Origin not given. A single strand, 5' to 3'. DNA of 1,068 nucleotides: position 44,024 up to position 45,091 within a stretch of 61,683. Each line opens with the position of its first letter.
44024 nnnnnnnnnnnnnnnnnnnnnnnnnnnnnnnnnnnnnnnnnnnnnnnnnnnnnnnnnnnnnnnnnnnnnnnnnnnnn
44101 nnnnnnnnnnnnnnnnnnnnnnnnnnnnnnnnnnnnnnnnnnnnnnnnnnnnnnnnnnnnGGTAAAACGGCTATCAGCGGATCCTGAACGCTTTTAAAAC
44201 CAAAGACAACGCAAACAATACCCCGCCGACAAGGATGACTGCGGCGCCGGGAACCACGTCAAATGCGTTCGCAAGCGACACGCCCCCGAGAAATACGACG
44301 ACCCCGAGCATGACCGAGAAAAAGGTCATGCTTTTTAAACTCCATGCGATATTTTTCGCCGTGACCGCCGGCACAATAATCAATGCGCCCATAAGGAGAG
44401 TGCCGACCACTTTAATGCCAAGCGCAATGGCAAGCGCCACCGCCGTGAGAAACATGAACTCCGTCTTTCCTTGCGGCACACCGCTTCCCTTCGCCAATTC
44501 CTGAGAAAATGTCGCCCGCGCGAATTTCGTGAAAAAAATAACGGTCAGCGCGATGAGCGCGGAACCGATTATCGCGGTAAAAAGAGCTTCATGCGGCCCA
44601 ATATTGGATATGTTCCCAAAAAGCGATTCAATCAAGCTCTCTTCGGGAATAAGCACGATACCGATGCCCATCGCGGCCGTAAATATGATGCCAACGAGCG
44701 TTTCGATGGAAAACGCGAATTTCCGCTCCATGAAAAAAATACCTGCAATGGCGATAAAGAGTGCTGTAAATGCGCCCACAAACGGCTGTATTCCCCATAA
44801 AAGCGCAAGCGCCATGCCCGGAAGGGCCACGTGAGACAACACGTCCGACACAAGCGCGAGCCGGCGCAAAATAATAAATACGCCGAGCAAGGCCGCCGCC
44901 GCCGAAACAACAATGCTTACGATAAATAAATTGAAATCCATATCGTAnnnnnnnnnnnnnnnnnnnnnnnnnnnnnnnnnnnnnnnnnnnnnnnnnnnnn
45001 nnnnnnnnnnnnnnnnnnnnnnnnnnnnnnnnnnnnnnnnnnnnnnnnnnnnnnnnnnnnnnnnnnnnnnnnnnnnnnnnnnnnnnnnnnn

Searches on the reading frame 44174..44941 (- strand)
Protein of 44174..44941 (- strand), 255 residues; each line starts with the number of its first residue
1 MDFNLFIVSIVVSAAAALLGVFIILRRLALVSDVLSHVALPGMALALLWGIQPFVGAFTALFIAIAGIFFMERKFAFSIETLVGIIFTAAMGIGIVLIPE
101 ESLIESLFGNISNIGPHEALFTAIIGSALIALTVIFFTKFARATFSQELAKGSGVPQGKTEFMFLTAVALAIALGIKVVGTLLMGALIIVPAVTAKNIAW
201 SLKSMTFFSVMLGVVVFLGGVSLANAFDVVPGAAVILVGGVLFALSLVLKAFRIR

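Call 81: search_protein_families(library=pfam, proteins=[window:44174-44941:-], max_evalue=0.001)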
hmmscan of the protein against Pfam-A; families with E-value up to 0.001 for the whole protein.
window:44174-44941:- (255 aa): 1 family
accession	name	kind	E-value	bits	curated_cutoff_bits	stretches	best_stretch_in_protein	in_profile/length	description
PF00950.22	ABC-3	-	5.4e-48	164.2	20.1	1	4-249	7-257/258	ABC 3 transport family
